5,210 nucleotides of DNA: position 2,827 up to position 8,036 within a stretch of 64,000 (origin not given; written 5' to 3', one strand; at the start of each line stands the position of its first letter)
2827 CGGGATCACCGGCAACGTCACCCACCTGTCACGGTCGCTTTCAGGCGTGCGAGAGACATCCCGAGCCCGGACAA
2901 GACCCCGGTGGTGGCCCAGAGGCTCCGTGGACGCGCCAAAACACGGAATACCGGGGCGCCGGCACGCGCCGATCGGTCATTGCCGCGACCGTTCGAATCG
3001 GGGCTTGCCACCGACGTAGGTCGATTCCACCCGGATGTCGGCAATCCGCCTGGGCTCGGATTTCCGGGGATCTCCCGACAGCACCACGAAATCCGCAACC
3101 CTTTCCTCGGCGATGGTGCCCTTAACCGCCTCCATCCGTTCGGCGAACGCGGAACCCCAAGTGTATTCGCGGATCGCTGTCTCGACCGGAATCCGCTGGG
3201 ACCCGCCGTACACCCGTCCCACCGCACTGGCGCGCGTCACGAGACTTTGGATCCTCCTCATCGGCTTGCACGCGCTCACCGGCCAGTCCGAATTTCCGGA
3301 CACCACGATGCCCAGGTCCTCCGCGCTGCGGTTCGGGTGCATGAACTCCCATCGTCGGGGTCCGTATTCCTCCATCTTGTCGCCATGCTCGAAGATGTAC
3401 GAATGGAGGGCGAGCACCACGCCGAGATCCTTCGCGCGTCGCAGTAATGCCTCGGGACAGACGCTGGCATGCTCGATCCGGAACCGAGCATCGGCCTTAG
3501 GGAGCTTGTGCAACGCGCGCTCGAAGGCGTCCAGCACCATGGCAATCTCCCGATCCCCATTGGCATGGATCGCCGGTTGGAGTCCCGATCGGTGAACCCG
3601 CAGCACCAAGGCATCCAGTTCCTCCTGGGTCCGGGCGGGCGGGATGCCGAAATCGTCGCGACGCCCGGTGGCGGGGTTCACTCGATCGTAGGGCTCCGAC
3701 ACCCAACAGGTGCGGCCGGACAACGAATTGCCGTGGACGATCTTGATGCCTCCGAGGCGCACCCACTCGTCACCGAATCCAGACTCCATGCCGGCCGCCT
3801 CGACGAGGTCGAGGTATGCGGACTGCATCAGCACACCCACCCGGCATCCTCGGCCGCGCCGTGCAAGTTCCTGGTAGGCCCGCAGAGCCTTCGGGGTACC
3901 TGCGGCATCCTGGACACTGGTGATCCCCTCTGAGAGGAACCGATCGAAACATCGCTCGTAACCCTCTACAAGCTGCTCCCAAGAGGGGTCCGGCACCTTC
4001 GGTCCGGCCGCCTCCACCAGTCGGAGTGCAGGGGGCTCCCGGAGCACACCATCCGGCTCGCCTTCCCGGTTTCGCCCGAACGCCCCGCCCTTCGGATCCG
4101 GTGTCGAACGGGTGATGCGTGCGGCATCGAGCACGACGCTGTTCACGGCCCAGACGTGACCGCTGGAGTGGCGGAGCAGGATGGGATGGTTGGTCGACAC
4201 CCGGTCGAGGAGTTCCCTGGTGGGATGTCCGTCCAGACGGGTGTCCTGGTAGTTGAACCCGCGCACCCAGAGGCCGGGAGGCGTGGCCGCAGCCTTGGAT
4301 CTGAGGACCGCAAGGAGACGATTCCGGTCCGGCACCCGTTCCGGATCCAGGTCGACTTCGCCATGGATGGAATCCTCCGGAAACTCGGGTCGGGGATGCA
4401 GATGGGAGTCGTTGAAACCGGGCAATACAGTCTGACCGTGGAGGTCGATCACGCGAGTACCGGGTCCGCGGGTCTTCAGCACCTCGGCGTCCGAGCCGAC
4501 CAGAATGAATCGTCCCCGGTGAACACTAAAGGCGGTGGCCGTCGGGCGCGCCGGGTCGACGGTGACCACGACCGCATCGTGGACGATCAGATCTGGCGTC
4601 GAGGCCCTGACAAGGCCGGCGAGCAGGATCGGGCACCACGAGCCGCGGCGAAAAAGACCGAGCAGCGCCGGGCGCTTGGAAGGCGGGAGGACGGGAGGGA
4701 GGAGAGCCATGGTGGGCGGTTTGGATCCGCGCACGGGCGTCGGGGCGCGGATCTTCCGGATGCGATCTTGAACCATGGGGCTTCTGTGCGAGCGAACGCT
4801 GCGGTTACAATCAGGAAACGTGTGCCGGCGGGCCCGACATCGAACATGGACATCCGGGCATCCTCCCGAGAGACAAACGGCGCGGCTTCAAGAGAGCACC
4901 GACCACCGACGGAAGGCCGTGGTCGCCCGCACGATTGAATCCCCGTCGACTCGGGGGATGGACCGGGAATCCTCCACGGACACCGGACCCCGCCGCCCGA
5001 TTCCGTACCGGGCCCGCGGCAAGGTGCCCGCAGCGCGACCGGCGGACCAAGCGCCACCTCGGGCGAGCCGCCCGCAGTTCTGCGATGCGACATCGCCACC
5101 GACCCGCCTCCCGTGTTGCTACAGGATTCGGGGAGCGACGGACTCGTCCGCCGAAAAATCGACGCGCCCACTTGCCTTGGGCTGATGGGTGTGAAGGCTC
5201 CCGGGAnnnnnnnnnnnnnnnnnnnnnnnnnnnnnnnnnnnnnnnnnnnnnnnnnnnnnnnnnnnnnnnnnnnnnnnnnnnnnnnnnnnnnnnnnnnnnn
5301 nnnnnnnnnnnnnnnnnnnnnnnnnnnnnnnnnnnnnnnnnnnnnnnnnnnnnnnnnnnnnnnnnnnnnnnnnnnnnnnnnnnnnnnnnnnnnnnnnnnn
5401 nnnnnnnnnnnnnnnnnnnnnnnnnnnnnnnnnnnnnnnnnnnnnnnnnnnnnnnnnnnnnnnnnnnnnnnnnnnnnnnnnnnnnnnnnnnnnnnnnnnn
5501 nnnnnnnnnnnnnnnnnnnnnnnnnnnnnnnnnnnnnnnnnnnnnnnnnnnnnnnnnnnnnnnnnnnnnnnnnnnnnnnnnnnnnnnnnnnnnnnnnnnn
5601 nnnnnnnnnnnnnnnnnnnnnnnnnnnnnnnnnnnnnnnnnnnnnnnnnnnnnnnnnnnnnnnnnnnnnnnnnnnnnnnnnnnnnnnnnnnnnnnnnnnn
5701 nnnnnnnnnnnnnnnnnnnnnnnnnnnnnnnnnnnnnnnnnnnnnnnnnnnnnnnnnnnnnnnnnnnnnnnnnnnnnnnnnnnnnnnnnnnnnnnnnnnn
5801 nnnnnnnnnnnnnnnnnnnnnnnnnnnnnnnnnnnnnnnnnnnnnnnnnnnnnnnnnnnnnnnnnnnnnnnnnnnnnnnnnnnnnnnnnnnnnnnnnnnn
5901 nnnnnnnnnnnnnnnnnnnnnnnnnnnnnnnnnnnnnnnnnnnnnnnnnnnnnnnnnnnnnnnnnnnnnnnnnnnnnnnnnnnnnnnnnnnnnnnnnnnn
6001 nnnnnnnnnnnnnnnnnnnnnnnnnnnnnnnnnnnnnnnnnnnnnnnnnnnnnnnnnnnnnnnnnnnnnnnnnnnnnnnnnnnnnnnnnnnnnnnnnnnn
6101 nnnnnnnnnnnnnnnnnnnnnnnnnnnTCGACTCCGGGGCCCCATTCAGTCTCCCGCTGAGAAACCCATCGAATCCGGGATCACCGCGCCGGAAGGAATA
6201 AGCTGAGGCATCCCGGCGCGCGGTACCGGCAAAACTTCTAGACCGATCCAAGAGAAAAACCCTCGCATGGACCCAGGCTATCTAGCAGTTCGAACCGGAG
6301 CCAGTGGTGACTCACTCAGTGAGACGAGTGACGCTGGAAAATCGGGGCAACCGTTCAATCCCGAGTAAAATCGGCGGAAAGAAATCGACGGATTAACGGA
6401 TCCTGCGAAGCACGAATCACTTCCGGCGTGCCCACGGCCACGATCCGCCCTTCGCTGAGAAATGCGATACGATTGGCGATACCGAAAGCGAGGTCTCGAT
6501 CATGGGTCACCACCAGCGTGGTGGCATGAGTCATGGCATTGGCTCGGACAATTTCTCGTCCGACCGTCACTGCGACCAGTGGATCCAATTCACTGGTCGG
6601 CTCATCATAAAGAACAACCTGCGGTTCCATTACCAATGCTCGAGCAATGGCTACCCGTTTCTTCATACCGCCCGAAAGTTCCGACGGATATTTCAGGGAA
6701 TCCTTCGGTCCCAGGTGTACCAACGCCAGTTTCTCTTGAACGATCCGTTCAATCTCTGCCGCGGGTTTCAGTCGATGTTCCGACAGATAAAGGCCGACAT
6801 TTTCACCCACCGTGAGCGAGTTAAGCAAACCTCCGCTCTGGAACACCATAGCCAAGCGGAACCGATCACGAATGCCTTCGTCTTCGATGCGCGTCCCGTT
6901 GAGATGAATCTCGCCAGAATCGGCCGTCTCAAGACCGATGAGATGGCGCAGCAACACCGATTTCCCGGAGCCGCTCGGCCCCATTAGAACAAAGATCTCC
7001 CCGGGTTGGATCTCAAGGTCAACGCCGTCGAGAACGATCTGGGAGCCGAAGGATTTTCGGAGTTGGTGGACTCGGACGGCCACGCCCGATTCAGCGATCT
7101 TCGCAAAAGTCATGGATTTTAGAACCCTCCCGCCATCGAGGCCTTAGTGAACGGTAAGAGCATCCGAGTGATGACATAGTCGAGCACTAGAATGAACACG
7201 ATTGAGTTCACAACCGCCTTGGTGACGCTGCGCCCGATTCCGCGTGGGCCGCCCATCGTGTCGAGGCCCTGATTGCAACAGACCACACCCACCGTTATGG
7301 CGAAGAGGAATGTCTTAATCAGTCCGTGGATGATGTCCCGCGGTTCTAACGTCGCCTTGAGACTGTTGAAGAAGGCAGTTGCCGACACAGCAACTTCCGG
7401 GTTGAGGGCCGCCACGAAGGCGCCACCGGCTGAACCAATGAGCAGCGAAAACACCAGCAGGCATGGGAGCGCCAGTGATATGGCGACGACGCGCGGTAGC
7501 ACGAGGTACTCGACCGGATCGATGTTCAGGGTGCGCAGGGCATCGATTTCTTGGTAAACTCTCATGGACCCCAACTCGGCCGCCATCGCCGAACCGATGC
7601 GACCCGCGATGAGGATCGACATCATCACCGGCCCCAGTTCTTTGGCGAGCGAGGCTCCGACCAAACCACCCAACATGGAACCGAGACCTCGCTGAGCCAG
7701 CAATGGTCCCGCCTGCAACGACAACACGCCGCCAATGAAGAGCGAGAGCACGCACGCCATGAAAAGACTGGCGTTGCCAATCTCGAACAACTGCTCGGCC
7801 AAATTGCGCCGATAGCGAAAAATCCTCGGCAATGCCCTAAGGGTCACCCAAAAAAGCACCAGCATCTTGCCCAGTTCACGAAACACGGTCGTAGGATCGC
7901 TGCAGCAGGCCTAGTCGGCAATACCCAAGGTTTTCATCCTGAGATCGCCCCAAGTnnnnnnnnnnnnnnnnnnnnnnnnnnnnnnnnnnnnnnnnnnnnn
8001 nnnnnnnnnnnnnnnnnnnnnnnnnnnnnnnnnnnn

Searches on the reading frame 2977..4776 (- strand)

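Call 74: search_protein_families(library=pfam, proteins=[window:2977-4776:-], max_evalue=0.001)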
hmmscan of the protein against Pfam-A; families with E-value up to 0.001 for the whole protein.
window:2977-4776:- (599 aa): 2 families
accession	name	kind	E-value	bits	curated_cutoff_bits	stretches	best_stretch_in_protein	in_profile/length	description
PF07969.17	Amidohydro_3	-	5.4e-90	303.6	29.7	1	108-592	1-470/472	Amidohydrolase family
PF01979.26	Amidohydro_1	-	4.9e-08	33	25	1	268-591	33-343/345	Amidohydrolase family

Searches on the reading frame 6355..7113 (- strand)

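Call 74: search_protein_families(library=pfam, proteins=[window:6355-7113:-], max_evalue=0.001)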
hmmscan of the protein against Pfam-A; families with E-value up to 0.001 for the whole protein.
window:6355-7113:- (252 aa): 2 families
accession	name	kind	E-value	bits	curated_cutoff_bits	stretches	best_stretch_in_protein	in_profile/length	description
PF00005.33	ABC_tran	-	2.7e-33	115.9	25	1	28-174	1-137/137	ABC transporter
PF13304.12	AAA_21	-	2.9e-06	28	27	0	143-205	235-299/304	AAA domain, putative AbiEii toxin, Type IV TA system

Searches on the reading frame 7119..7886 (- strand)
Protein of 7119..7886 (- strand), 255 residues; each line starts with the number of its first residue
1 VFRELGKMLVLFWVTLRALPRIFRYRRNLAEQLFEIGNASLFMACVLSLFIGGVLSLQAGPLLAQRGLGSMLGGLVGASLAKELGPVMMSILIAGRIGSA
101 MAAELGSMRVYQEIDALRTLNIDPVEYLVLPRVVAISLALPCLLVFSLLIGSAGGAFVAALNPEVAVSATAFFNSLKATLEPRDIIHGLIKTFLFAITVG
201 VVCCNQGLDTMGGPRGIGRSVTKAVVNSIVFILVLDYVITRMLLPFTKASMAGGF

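Call 74: search_protein_families(library=pfam, proteins=[window:7119-7886:-], max_evalue=0.001)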
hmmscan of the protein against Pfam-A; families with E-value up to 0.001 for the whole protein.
window:7119-7886:- (255 aa): 1 family
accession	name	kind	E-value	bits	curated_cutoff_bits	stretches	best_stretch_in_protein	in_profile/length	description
PF02405.21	MlaE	-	1.9e-69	233.9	22.5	1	30-241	2-211/212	Permease MlaE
